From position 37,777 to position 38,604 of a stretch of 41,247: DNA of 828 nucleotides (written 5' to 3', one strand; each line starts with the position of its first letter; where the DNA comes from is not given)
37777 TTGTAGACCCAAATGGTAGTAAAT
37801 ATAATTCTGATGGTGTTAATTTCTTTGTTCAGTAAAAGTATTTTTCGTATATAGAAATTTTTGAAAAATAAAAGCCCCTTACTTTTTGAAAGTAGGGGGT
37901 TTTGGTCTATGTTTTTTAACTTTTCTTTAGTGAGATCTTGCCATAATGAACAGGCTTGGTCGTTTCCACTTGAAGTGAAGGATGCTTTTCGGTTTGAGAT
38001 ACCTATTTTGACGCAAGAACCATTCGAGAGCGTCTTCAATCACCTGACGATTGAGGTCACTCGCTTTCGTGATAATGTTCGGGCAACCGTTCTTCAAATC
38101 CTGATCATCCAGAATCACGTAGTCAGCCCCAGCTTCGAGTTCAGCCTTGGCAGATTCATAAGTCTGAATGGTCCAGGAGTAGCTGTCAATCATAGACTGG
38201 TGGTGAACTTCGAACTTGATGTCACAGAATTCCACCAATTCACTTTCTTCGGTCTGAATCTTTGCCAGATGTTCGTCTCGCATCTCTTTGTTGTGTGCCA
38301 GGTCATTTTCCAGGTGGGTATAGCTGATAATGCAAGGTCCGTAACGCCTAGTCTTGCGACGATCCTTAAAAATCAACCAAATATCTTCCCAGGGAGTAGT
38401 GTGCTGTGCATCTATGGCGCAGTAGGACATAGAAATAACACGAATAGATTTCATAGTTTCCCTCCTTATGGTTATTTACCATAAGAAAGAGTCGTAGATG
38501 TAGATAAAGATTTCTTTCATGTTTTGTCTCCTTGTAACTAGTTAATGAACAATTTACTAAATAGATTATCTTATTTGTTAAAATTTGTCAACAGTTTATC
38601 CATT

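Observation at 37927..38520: Leader-peptide-controlled gene: a 14-codon upstream ORF whose stop and the downstream RBS lie in one hairpin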

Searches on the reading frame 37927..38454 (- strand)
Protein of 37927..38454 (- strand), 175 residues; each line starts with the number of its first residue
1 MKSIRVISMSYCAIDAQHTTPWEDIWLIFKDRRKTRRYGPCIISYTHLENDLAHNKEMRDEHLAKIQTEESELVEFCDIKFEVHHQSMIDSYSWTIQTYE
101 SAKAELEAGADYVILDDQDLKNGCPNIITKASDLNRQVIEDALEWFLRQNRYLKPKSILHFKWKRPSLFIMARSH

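Call 3: search_protein_families(library=pfam, proteins=[window:37927-38454:-], max_evalue=10)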
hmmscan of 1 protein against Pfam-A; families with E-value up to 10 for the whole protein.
window:37927-38454:- (175 aa): 1 family
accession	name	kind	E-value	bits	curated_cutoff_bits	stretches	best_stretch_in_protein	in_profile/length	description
PF02679.21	ComA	-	0.023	14.6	25.2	1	62-142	116-190/243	(2R)-phospho-3-sulfolactate synthase (ComA)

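Call 4: search_protein_families(library=ncbifam, proteins=[window:37927-38454:-], max_evalue=10)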
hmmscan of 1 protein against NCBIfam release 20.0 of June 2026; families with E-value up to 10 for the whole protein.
window:37927-38454:- (175 aa): 0 families

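Call 7: find_homologous_proteins(query=window:37927-38454:-)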
Query window:37927-38454:- (175 aa): 1 proteins with E <= 0.001 among 23 candidates.
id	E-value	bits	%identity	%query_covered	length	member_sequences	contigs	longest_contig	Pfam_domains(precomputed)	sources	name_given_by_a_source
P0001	1.6e-115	401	100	100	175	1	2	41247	-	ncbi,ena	-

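Call 13: find_encoding_contigs(protein=P0001, flank=3000, max_places=6)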
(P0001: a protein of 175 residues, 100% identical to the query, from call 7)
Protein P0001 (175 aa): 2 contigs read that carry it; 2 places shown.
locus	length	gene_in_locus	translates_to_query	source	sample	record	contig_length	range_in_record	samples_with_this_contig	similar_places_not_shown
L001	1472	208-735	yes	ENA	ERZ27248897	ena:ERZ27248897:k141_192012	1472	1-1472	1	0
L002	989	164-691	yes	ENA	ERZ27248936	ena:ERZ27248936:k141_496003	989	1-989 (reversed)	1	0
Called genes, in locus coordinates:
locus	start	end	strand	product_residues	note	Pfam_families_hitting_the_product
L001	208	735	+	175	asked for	-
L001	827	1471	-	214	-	?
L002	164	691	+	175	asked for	-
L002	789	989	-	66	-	?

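Call 16: search_protein_families(library=phrogs, proteins=[window:37927-38454:-], max_evalue=1)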
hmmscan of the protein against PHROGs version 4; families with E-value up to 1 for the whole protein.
window:37927-38454:- (175 aa): 2 families
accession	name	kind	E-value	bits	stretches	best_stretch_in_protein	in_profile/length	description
phrog_13248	-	unknown function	0.11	13.2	0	128-158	8-38/71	-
phrog_27262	-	unknown function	0.19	13.1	0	84-108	30-54/78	-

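Call 17: search_protein_families(library=padloc, proteins=[window:37927-38454:-], max_evalue=1)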
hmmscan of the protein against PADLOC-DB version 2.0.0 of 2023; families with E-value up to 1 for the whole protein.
window:37927-38454:- (175 aa): 0 families

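Call 20: search_protein_representatives(protein=window:37927-38454:-)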
Query: 175 residues. Proteins with E-value up to 0.001 (for the whole library): 90; up to 1e-10: 13; up to 1e-30: 1. The best 90 are listed.
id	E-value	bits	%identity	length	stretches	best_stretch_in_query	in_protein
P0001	5.0e-116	400.8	100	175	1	1-175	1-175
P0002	3.1e-17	79.1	32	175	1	2-170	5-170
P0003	5.0e-16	75.2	32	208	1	3-168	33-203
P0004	3.5e-15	72.4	39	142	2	2-58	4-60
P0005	3.5e-13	65.9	31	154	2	99-171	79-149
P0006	4.5e-13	65.6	34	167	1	2-171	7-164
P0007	6.3e-13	65.1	40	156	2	106-172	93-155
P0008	5.5e-12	62.0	42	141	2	2-50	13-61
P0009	1.4e-11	60.7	36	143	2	2-79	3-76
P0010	1.5e-11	60.6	37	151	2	2-56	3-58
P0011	2.6e-11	59.9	40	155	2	2-53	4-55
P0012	3.7e-11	59.3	34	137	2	98-172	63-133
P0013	8.8e-11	58.1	30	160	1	9-170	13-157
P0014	1.7e-10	57.2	37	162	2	12-63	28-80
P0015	2.6e-10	56.6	44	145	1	2-63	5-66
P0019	1.1e-08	51.3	26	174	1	10-171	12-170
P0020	1.6e-08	50.8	28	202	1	19-165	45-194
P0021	1.6e-08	50.7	29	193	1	2-170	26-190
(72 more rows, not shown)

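Call 23: search_protein_families(library=pfam, alignment_id=A2, max_evalue=0.01)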
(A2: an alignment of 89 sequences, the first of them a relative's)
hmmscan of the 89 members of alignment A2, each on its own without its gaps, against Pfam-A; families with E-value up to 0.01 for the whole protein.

A. member 1, P0001 (175 aa): 0 families

B. families by the number of members that match (of 89 scanned): 3 families
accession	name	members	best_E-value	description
PF07278.17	DUF1441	1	0.0056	Protein of unknown function (DUF1441)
PF08798.16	CRISPR_assoc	1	0.0063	CRISPR associated protein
PF16139.11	DUF4847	1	0.0094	Domain of unknown function (DUF4847)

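Call 24: search_solved_structures(query=A2, max_evalue=1)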
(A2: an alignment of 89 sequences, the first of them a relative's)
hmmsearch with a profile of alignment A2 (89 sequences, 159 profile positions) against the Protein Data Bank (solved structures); distinct sequences matched with E-value up to 1: 3.
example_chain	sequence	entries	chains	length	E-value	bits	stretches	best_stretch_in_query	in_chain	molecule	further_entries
6bz5_A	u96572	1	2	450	0.032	17.2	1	19-50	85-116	Salicylate hydroxylase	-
3h97_A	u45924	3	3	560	0.15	15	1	4-41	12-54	Methionyl-tRNA synthetase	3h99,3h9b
3eof_A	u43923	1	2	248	0.74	12.7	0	69-127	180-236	Putative oxidoreductase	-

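Call 27: find_homologous_proteins(query=A2, max_evalue=0.001)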
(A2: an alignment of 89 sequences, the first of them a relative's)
Query A2 (89 sequences) (175 aa, profile of the alignment): 17 proteins with E <= 0.001 among 2777 candidates.
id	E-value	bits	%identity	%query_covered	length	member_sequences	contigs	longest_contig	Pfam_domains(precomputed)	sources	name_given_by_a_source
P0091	6.4e-46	174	27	93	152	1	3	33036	-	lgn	-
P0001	9.5e-43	164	100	100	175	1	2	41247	-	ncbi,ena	-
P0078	1.0e-39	154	25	97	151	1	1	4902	-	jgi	jgi:hypothetical protein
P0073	7.8e-37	144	25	85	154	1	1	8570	-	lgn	-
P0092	1.5e-35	140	39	23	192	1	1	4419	-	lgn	-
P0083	2.5e-35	139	27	85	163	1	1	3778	-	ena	-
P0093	6.5e-34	135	25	87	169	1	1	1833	-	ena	-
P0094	1.3e-33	134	25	97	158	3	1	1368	-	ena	-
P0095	2.7e-33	133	24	97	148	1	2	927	-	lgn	-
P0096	1.9e-32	130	33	41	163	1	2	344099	-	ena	-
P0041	7.6e-32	128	27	98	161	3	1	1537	-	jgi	jgi:hypothetical protein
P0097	8.3e-32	128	23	89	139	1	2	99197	-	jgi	jgi:hypothetical protein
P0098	9.3e-32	128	23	98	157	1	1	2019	-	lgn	-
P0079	1.9e-30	124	22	90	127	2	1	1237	-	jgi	-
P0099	1.8e-25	107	34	47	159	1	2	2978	-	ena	-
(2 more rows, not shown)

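Call 28: predict_structure(protein=window:37927-38454:-)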
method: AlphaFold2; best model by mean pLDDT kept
length: 175 residues; sequences in the alignment: 1
mean_pLDDT: 32.6   pTM: 0.24
mean pLDDT of the five models: 32.6, 31.6, 31.4, 31.2, 27.4
residues with pLDDT >= 90: 0; 70-90: 0; 50-70: 1; < 50: 174
segments of 3 or more residues with pLDDT < 50: 1-103, 105-175
pLDDT, mean of each block of 10 residues (from residue 1): 23 30 32 32 31 33 28 26 24 34 46 40 34 40 40 31 32 31
secondary structure, 60 per line:
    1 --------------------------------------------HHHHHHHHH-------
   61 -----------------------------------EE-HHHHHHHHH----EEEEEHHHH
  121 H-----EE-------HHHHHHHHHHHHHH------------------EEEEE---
elements in order: H45-53 H99-107 E112-116 H117-121 H136-149 E168-172

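Call 30: find_encoding_contigs(protein=P0091, flank=5000, max_places=3)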
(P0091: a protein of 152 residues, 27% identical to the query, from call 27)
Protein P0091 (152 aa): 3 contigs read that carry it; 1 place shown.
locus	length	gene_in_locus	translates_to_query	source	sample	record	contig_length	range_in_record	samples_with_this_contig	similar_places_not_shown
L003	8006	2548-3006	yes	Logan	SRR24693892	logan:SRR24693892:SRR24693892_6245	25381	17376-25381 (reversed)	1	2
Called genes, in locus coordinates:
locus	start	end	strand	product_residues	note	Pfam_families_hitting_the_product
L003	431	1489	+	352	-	-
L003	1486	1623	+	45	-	-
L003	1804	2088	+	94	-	-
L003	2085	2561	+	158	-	-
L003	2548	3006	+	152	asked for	-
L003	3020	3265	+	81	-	-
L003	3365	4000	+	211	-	-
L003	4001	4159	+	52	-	-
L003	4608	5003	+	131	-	-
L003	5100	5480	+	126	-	-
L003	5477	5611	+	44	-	-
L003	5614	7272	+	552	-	-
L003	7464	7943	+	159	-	-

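Call 31: find_encoding_contigs(protein=P0096, flank=5000, max_places=3)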
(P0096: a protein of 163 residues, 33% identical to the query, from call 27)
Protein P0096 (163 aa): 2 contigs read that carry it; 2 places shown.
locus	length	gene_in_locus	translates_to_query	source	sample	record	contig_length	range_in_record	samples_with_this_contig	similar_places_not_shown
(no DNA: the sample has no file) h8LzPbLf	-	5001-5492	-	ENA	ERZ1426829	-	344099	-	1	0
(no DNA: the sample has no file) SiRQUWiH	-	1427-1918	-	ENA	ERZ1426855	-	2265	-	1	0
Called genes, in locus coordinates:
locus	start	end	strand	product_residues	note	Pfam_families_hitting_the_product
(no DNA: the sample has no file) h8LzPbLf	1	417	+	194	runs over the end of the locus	PF13578:Methyltransf_24 (faint)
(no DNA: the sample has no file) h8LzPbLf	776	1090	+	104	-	-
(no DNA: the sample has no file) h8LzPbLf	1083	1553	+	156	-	-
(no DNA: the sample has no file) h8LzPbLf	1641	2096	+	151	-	-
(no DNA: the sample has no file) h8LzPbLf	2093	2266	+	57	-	-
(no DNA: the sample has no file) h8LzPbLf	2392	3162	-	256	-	-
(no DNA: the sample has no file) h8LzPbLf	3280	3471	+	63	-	-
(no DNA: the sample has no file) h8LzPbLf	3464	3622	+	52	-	-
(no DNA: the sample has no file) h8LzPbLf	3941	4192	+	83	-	-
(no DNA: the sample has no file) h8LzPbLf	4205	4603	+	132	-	-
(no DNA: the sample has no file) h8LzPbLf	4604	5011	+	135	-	PF05014:Nuc_deoxyrib_tr (weak), PF14359:DUF4406 (weak), PF15891:Nuc_deoxyri_tr2 (weak)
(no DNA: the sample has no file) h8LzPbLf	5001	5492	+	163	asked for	-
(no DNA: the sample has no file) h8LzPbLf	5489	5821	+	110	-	-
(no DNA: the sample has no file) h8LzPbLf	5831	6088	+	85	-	-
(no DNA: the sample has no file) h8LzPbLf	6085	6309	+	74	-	-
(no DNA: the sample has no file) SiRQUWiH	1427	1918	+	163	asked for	-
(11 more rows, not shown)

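Call 32: find_encoding_contigs(protein=P0097, flank=5000, max_places=3)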
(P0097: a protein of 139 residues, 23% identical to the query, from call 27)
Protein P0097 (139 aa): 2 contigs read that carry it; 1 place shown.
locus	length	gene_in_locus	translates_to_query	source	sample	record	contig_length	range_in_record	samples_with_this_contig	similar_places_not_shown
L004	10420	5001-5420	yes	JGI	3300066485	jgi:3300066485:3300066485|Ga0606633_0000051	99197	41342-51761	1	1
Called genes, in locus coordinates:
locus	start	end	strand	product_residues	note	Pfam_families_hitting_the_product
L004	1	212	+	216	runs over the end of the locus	-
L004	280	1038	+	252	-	PF00004:AAA, PF13401:AAA_22 (faint)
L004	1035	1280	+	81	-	-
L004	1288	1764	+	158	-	-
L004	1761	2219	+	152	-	-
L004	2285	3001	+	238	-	-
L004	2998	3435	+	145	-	-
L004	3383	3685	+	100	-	-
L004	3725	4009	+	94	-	-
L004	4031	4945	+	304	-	PF13495:Phage_int_SAM_4 (weak), PF00589:Phage_integrase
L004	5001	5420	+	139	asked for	-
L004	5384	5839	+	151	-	PF20274:cREC_REC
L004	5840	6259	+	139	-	-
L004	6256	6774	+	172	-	PF15919:HicB_lk_antitox (weak), PF21748:UPF0150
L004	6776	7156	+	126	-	-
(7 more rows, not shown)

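Call 35: find_related_loci(query=P0001, collection=genome_contigs, flank=5000)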
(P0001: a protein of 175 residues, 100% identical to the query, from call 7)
Query P0001 (175 aa) in genome_contigs; peptide patterns used: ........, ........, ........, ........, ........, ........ (x = any residue, [..] = any of these).
44 stretches matched a pattern, but none encodes a relative of the query by tblastn (E <= 1e-3).

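Call 36: find_related_loci(query=P0001, collection=viral_contigs, flank=5000)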
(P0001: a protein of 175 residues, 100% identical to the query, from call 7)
Query P0001 (175 aa) in viral_contigs; peptide patterns used: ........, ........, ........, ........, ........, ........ (x = any residue, [..] = any of these).
1 stretches matched a pattern, but none encodes a relative of the query by tblastn (E <= 1e-3).

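Call 38: find_encoding_contigs(protein=P0002, flank=3000, max_places=3)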
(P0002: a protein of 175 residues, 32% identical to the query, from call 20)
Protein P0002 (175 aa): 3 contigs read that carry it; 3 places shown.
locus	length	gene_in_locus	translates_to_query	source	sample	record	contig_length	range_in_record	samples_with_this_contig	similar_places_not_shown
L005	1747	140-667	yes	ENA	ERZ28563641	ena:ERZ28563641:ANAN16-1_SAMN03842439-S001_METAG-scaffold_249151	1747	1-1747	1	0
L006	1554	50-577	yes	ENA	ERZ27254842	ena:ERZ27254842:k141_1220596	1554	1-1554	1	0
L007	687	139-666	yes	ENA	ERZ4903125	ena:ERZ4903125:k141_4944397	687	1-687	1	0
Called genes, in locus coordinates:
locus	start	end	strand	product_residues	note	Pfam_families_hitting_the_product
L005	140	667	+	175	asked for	-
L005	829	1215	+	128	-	PF03965:Penicillinase_R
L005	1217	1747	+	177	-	?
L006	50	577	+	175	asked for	-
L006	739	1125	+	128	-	PF03965:Penicillinase_R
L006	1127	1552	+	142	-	?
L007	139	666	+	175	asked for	-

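Call 39: find_encoding_contigs(protein=P0003, flank=3000, max_places=3)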
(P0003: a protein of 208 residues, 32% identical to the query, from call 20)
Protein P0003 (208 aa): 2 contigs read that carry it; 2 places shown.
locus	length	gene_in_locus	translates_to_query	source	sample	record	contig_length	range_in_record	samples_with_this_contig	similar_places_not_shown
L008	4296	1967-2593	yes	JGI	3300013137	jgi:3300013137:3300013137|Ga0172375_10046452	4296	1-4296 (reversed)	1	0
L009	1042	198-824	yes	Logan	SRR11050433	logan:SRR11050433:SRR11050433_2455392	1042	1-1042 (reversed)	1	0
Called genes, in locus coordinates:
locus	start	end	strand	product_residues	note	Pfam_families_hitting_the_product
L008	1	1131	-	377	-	?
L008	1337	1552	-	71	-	PF13366:PDDEXK_3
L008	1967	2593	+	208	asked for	-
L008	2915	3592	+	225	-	PF05708:Peptidase_C92 (weak)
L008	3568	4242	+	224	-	-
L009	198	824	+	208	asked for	-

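Call 45: predict_structure(alignment_id=A2)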
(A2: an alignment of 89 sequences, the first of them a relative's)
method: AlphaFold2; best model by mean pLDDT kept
length: 175 residues; sequences in the alignment: 89
mean_pLDDT: 96.2   pTM: 0.88
mean pLDDT of the five models: 96.2, 95.7, 95.6, 95.6, 95.5
residues with pLDDT >= 90: 166; 70-90: 8; 50-70: 1; < 50: 0
segments of 3 or more residues with pLDDT < 50: none
pLDDT, mean of each block of 10 residues (from residue 1): 97 97 98 97 98 98 95 95 97 97 98 94 97 98 98 97 95 74
secondary structure, 60 per line:
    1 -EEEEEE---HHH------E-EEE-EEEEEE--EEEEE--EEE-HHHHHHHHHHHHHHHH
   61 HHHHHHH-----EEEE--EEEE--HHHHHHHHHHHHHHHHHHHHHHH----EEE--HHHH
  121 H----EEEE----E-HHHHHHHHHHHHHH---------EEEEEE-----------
elements in order: E2-7 E22-24 E26-31 E34-38 E41-43 H45-67 E73-76 E79-82 H85-107 E112-114 H117-121 E126-129 H136-149 E159-164
